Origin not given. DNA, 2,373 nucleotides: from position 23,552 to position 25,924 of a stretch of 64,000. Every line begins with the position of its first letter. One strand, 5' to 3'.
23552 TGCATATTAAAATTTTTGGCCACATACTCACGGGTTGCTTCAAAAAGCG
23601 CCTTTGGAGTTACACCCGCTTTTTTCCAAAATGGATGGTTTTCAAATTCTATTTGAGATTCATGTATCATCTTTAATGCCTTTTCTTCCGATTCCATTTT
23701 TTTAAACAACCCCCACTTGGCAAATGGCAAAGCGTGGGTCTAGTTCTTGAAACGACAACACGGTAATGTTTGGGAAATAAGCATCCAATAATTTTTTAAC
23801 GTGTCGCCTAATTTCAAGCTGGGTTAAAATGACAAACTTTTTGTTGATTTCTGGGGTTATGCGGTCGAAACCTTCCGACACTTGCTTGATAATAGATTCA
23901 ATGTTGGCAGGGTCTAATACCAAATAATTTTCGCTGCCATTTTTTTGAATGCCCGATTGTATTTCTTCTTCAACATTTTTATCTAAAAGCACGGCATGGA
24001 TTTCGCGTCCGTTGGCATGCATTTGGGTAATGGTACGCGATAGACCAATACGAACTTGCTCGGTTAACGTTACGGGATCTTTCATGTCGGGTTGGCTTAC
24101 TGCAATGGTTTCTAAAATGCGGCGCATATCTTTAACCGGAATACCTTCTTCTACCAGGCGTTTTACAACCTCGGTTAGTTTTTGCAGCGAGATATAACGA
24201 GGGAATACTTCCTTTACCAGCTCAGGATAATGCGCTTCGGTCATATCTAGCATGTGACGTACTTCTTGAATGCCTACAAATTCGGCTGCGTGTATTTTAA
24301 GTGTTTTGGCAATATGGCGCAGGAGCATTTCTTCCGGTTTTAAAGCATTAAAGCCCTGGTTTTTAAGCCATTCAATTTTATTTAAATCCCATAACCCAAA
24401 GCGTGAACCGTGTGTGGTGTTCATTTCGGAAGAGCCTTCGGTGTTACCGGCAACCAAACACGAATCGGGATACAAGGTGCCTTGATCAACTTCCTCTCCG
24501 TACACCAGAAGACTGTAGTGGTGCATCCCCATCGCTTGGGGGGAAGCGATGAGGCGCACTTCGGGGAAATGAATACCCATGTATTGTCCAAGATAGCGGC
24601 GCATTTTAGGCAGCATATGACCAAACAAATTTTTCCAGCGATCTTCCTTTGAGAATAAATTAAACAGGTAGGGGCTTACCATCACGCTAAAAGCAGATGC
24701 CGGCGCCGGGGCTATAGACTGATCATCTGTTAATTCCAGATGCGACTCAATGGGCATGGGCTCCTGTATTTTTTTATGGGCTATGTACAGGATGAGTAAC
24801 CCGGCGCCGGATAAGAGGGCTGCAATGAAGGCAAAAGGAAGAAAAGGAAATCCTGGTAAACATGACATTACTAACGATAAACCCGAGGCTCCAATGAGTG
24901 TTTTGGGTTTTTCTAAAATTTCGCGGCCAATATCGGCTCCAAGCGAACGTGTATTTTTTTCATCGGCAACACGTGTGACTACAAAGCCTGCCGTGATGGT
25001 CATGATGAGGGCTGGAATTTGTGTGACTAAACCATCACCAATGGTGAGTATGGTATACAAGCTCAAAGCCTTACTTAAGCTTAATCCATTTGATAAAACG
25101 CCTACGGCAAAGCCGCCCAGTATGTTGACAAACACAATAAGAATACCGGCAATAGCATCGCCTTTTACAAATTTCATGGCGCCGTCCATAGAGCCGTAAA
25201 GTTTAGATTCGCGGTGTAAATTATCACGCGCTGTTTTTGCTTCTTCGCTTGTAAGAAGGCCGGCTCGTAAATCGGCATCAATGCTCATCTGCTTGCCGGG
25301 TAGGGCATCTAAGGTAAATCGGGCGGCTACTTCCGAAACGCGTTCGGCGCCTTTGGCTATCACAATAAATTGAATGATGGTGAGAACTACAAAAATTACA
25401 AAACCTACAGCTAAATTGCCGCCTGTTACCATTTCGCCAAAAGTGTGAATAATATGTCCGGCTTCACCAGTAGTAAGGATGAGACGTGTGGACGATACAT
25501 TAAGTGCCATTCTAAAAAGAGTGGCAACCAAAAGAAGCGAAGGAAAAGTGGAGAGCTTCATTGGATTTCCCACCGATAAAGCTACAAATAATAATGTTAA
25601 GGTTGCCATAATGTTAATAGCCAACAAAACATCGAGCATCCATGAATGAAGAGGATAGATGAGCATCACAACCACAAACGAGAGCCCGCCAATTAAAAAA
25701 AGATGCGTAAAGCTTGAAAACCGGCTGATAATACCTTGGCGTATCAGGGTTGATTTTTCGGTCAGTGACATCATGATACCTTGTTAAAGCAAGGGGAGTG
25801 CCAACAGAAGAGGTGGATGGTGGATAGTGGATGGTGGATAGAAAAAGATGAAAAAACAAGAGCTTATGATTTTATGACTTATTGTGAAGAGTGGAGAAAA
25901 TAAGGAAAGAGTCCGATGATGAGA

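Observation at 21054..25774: Orphan injectisome export gate (sctV) followed by a five-gene cassette of paralogous small proteins with needle/filament-like C-termini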

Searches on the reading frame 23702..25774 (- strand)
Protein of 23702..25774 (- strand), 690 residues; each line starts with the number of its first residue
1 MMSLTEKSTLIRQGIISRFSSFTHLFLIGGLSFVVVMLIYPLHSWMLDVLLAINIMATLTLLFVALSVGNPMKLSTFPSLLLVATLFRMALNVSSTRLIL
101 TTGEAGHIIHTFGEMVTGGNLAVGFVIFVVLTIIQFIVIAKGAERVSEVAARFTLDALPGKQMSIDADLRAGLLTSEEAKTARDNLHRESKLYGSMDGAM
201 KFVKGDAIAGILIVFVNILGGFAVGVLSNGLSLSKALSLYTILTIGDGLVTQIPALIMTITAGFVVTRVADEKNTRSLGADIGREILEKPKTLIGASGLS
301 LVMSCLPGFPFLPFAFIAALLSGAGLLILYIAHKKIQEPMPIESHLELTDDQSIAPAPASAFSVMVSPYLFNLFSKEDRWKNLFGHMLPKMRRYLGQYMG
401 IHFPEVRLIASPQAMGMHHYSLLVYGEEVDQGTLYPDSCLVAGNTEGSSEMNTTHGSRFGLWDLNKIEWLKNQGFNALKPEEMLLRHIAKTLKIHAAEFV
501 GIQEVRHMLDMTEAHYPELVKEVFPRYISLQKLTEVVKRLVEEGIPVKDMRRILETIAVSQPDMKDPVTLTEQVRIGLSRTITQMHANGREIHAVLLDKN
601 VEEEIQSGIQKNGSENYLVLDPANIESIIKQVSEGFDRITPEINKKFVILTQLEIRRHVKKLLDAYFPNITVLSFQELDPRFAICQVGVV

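Call 4: search_protein_families(library=pfam, proteins=[window:23702-25774:-], max_evalue=1)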
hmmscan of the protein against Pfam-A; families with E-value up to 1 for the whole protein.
window:23702-25774:- (690 aa): 3 families
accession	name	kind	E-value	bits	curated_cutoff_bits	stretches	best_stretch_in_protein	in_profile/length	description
PF00771.25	FHIPEP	-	2.5e-205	684.3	29.1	1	34-681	1-655/657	FHIPEP family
PF17716.6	RIMC1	-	0.018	14.7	25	1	506-556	34-84/256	RAB7A-interacting MON1-CCZ1 complex subunit 1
PF22526.2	DUF7000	-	0.28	11.2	27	1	525-586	96-153/156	Domain of unknown function (DUF7000)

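Call 5: search_protein_families(library=ncbifam, proteins=[window:23702-25774:-], max_evalue=1)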
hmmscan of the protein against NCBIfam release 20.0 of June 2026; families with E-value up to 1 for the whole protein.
window:23702-25774:- (690 aa): 5 families
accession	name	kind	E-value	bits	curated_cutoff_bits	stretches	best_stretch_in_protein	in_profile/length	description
TIGR01399.1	hrcV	equivalog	8.9e-209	695.3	692.25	1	31-688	11-675/677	type III secretion system export apparatus subunit SctV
NF011865.0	PRK15337.1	equivalog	6.1e-184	613.1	800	1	25-682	15-678/686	EscV/YscV/HrcV family type III secretion system export apparatus protein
TIGR01398.1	FlhA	equivalog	9.8e-180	599.1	772.1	1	25-690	4-678/678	flagellar biosynthesis protein FlhA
NF009363.0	PRK12720.1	equivalog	5.1e-172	573.8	993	1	25-684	19-665/683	EscV/YscV/HrcV family type III secretion system export apparatus protein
NF004571.0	PRK05910.1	equivalog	7.1e-76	255.9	670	2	34-338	19-310/584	type III secretion system protein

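Call 6: search_solved_structures(query=window:23702-25774:-, max_evalue=1e-10)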
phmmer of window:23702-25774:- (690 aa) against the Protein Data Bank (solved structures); distinct sequences matched with E-value up to 1e-10: 23.
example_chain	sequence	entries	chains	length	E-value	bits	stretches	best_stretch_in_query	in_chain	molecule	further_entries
7alw_A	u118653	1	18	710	1.4e-140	473.1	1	27-688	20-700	Low calcium response protein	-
7awa_A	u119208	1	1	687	1e-122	414.1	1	29-681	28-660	Secretion system apparatus protein SsaV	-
36hw_A2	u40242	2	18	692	2.4e-110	373.2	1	33-680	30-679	Flagellar biosynthesis protein FlhA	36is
7amy_A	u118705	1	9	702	1.4e-107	364.1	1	31-684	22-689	Flagellar biosynthesis protein FlhA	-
12dv_B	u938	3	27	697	2.5e-91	310.4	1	23-679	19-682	Flagellar biosynthesis protein FlhA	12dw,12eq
6wa6_A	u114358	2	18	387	3.7e-44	154.5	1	381-688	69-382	Low calcium response locus protein D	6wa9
7qij_AA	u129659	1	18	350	3.6e-40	141.4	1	384-688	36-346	Low calcium response locus protein D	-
2x49_A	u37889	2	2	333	3.2e-39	138.3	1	390-679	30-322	INVASION PROTEIN INVA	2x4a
4a5p_A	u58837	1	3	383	1.8e-35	125.9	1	373-684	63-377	PROTEIN MXIA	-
7k08_A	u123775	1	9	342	6.7e-35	124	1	384-687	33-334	Translocator EscV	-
7osl_A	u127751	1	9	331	8.3e-35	123.7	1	387-687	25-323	Translocator EscV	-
3mix_A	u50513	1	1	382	1.7e-34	122.7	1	389-690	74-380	Flagellar biosynthesis protein flhA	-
6ch3_A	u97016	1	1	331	1.3e-25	93.3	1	389-680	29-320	Flagellar biosynthesis protein FlhA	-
6ch2_A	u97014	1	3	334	1.3e-25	93.3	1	389-680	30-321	Flagellar biosynthesis protein FlhA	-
6ch1_A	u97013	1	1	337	1.4e-25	93.2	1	389-680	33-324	Flagellar biosynthesis protein FlhA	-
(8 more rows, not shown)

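Call 7: list_cluster_members(proteins=[window:23702-25774:-, window:23425-23730:-, window:22889-23422:-, window:22184-22864:-, window:21660-22181:-, window:21054-21590:-, window:25960-26865:-, window:19450-21057:+])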
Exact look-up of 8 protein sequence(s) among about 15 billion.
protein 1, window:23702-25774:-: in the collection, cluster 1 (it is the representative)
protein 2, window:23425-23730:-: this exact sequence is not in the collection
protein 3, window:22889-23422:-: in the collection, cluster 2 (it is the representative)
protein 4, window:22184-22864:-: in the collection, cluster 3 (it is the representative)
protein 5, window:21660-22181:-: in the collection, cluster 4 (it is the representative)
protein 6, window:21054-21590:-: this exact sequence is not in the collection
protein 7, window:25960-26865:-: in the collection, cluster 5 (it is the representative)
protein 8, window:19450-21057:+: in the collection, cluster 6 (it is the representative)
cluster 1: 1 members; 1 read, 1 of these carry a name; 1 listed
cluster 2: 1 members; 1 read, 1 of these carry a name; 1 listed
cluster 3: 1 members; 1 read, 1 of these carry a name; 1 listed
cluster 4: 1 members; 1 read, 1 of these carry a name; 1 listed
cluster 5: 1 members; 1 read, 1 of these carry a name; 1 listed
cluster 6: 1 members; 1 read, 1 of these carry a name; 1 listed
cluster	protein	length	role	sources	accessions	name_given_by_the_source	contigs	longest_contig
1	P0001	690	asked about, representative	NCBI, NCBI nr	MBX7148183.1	type III secretion system export apparatus subunit SctV [bacterium]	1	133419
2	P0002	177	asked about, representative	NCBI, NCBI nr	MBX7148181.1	hypothetical protein K1X76_03785 [bacterium] | hypothetical protein [bacterium]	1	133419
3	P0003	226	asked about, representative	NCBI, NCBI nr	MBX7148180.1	hypothetical protein K1X76_03780 [bacterium] | hypothetical protein [bacterium]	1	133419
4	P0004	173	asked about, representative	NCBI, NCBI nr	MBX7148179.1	hypothetical protein K1X76_03775 [bacterium] | hypothetical protein [bacterium]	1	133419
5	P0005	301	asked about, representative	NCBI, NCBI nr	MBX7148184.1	rhomboid family intramembrane serine protease [bacterium]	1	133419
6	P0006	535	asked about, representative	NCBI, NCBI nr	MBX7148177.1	NAD+ synthase [bacterium]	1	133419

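Call 8: find_encoding_contigs(protein=P0001, flank=10000, max_places=6)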
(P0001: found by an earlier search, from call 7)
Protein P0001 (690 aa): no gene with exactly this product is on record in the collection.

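Call 11: find_homologous_proteins(query=P0002, max_evalue=0.01)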
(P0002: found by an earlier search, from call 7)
Query P0002 (177 aa): 1 proteins with E <= 0.01 among 85 candidates.
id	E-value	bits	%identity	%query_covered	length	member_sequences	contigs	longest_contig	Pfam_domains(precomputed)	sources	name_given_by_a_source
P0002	1.7e-101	354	100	100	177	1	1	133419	-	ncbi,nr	ncbi:hypothetical protein K1X76_03785 [bacterium]|nr:hypothetical protein [bacterium]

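Call 12: find_related_loci(query=P0001, collection=genome_contigs, flank=10000)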
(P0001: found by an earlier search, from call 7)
Query P0001 (690 aa) in genome_contigs; peptide patterns used: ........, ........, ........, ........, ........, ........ (x = any residue, [..] = any of these).
600 stretches matched a pattern (row limit reached: there are more); 585 encode a relative of the query (tblastn E <= 1e-3); the best 80 are kept; 80 distinct loci.
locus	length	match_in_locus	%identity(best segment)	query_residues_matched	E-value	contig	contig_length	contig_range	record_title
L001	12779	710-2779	47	7-686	0e+0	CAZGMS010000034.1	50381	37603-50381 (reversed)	MAG TPA_asm: uncultured Nitrospirales bacterium isolate binchicken_co169_220 genome assembly, contig: k99_24221, whole g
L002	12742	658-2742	40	16-690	2e-152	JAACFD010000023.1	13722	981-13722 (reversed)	MAG: Chlamydiales bacterium isolate bin.18 scaffold_2765, whole genome shotgun sequence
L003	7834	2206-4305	40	4-688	4e-149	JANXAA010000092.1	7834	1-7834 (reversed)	MAG: Acidobacteria bacterium isolate SKYB104 NODE_92_length_7834_cov_2.996004, whole genome shotgun sequence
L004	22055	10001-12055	40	22-678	5e-149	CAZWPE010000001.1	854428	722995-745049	MAG TPA_asm: uncultured Myxococcaceae bacterium isolate SRP342105_co1_164 genome assembly, contig: NODE_3_length_854428_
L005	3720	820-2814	39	41-690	2e-153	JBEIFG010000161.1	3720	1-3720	MAG: Chlamydiales bacterium isolate Sample-102-S2-bin-148 Sample_102_S2-bin_148-k141_734202, whole genome shotgun sequen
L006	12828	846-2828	40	33-690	1e-147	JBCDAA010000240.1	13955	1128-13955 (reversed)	MAG: Myxococcota bacterium isolate P01_F01_bin.48 k141_2010834_length_13955_cov_14.4037, whole genome shotgun sequence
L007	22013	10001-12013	39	37-689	1e-146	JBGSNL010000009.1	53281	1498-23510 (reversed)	MAG: bacterium isolate Ac.bin.255 k141_2471506, whole genome shotgun sequence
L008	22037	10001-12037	39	14-690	2e-146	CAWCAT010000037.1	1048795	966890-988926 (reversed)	MAG: Bryobacteraceae bacterium isolate MFD03899.bin.2.143 genome assembly, contig: contig_5711, whole genome shotgun seq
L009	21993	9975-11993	39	37-690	7e-146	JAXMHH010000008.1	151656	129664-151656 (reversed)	MAG: bacterium isolate STL-UBA1 C1.96.fa-8, whole genome shotgun sequence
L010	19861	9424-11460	41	16-690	8e-146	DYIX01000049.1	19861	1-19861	MAG TPA_asm: Haliangium ochraceum isolate FI88_72_8 Afr_mines_FI88_1005_length_19861_cov_3_120469, whole genome shotgun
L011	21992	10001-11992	42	34-688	1e-145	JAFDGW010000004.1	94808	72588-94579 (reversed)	MAG: Deltaproteobacteria bacterium isolate Meg22_1012_Bin_341 Meg22_1012_Bin_341_scaffold_220, whole genome shotgun sequ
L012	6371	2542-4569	40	13-678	2e-146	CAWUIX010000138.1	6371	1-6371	MAG: uncultured Rhodobacterales bacterium isolate SRR17458640_binner13_10_1705322969 genome assembly, contig: ERZ2185404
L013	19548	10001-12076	39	13-684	1e-145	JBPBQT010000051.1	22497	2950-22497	MAG: Janthinobacterium lividum isolate 3300037550_metabat.15 3300037550_metabat.15_Ga0393325_0000640, whole genome shotg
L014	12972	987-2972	41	37-690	5e-145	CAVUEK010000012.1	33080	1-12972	MAG: uncultured delta proteobacterium isolate MFD04944.bin.3.210 genome assembly, contig: contig_49200, whole genome sho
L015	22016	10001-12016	41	34-690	9e-145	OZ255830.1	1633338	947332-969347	MAG: Alphaproteobacteria bacterium isolate efcd4779-ec1b-4db1-9cd4-90ea4d8595b9 genome assembly, chromosome: 1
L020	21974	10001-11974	41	34-678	1e-144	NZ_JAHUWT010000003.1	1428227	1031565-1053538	Bordetella sp. BOR01 NODE_3_length_1428227_cov_44.743242, whole genome shotgun sequence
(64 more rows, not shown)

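Call 20: search_protein_families(library=ncbifam, proteins=[L020:6709-7431:-, L020:5876-6685:-, L020:5228-5833:-, L020:4880-5191:-, L020:4356-4853:-, L020:3437-4435:-, L020:2145-3440:-, L020:1639-2148:-, L020:7715-8908:-, L020:12039-13379:+], max_evalue=0.01)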
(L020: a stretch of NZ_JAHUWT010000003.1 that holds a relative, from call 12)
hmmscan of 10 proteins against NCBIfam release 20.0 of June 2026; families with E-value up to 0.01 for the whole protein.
L020:6709-7431:- (240 aa): 3 families
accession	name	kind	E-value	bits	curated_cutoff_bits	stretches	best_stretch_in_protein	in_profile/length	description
TIGR04523.1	Mplasa_alph_rch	subfamily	0.0016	16.5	270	0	18-89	393-463/745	helix-rich protein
NF006543.0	PRK09039.1-2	equivalog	0.0045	16.8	305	0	156-230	145-220/350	peptidoglycan -binding protein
NF002556.0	PRK02119.1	equivalog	0.0095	16.1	119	0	160-196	6-42/73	hypothetical protein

L020:5876-6685:- (269 aa): 0 families

L020:5228-5833:- (201 aa): 0 families

L020:4880-5191:- (103 aa): 2 families
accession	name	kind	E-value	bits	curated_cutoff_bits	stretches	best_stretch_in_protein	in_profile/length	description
NF051897.1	Btc22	equivalog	3.7e-23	81.8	100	1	9-103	5-96/96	Btc22 family type III secretion system chaperone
TIGR02573.1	LcrG_PcrG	equivalog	0.0027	17.6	90.8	0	8-78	2-67/90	LcrG family type III secretion system chaperone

L020:4356-4853:- (165 aa): 7 families
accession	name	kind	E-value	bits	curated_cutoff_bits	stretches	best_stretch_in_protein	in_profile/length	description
TIGR02552.1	LcrH_SycD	equivalog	5.5e-33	113.6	104.8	1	24-155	2-134/136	SycD/LcrH family type III secretion system chaperone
NF011859.0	PRK15331.1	equivalog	4e-14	53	184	1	17-135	14-132/165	type III secretion system translocator chaperone SicA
NF011886.0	PRK15359.1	equivalog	1.5e-10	41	146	1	38-143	22-127/144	type III secretion system chaperone protein SscB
NF040959.1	MamA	equivalog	1.8e-06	27.6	200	1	30-137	61-168/204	magnetosome protein MamA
NF011890.0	PRK15363.1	equivalog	4.4e-06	26.4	163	1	18-156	12-152/157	CesD/SycD/LcrH family type III secretion system chaperone SscA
TIGR02917.1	PEP_TPR_lipo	equivalog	2.7e-05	22.2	312.2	1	38-147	565-674/899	XrtA/PEP-CTERM system TPR-repeat protein PrsT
NF047371.1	FlcA_CTERM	equivalog_domain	0.00015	20.4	300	1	40-100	473-533/646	periplasmic flagellar collar protein FlcA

L020:3437-4435:- (332 aa): 2 families
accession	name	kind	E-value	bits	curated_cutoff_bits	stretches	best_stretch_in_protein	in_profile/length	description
NF038055.1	T3SS_SctB_pilot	subfamily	4.4e-25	88.8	37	1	38-332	9-313/313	type III secretion system translocon subunit SctB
NF052420.1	translocon_SseD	equivalog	5.9e-09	36.2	130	2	219-320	52-151/152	type III secretion system translocon protein SseD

L020:2145-3440:- (431 aa): 2 families
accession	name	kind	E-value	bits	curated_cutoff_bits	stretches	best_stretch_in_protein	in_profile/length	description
NF011889.0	PRK15362.1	equivalog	4e-06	25.8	540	1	98-185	111-194/476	type III secretion system translocon protein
NF046000.1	MAG1210_fam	subfamily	0.007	15.1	275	0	102-204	26-122/550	MAG1210 family protein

L020:1639-2148:- (169 aa): 12 families
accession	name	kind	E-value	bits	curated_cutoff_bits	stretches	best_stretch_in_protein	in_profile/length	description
TIGR02552.1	LcrH_SycD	equivalog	8.2e-33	113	104.8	1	33-161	6-134/136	SycD/LcrH family type III secretion system chaperone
NF011890.0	PRK15363.1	equivalog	5.6e-11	42.3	163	1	41-161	31-151/157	CesD/SycD/LcrH family type III secretion system chaperone SscA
NF011859.0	PRK15331.1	equivalog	2.2e-06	27.9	184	1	40-159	32-147/165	type III secretion system translocator chaperone SicA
TIGR02917.1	PEP_TPR_lipo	equivalog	9.5e-06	23.8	312.2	1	42-144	564-666/899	XrtA/PEP-CTERM system TPR-repeat protein PrsT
TIGR02795.1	tol_pal_ybgF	equivalog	6.1e-05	23.6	90.1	1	48-141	5-104/119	tol-pal system protein YbgF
NF040959.1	MamA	equivalog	6.5e-05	22.5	200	1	39-143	30-135/204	magnetosome protein MamA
NF011886.0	PRK15359.1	equivalog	8.7e-05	22.3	146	1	43-161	22-140/144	type III secretion system chaperone protein SscB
NF008520.0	PRK11447.1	equivalog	0.00028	18.8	858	1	69-159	594-683/1157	cellulose synthase complex outer membrane protein BcsC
NF052415.1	T3SS_chap_SctY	equivalog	0.00061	20.3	70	0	40-98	1-59/106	type III secretion apparatus assembly chaperone SctY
TIGR03939.1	PGA_TPR_OMP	equivalog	0.0017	16.7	366.65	0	36-98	80-139/800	poly-beta-1,6 N-acetyl-D-glucosamine export porin PgaA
NF047371.1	FlcA_CTERM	equivalog_domain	0.0032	16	300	1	31-103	459-531/646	periplasmic flagellar collar protein FlcA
NF011726.0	PRK15179.1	equivalog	0.0048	15.2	733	1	28-155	35-162/694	Vi polysaccharide biosynthesis protein TviE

L020:7715-8908:- (397 aa): 0 families

L020:12039-13379:+ (446 aa): 3 families
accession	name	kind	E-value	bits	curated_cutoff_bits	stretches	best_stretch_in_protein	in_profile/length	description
TIGR02500.1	type_III_yscD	equivalog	7.6e-62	209.6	86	1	12-445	2-411/413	type III secretion system inner membrane ring subunit SctD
NF041525.1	HrpD5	equivalog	2.5e-13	50.2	300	1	132-307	101-271/314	HrpD5 family protein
NF051434.1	ArfA_OmpATb_N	equivalog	0.001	19.4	81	0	276-312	74-109/114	channel-forming protein ArfA/OmpATb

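Call 75: search_protein_families(library=ncbifam, proteins=[L001:3107-3400:+], max_evalue=0.5)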
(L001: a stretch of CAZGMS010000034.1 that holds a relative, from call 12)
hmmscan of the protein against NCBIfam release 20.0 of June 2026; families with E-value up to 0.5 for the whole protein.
L001:3107-3400:+ (97 aa): 1 family
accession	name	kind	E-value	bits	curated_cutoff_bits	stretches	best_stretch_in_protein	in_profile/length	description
NF033611.0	SAVED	domain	0.11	12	33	1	49-93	45-91/261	SAVED domain-containing protein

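Call 84: search_protein_families(library=pfam, proteins=[L001:24-545:+, L001:5758-7086:+, L001:7093-8055:+], max_evalue=0.05)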
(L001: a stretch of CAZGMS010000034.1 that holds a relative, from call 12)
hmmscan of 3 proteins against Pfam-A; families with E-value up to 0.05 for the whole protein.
L001:24-545:+ (173 aa): 2 families
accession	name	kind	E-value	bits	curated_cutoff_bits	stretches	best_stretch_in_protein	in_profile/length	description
PF17874.7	TPR_MalT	-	0.0074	16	45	1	12-57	112-157/336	MalT-like TPR region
PF10545.15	MADF_DNA_bdg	-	0.043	14.6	22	0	39-70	31-64/84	Alcohol dehydrogenase transcription factor Myb/SANT-like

L001:5758-7086:+ (442 aa): 1 family
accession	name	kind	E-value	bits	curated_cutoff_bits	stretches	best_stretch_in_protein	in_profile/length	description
PF00353.25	HemolysinCabind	-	2.1e-57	191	23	10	101-135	2-36/36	RTX calcium-binding nonapeptide repeat (4 copies)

L001:7093-8055:+ (320 aa): 0 families
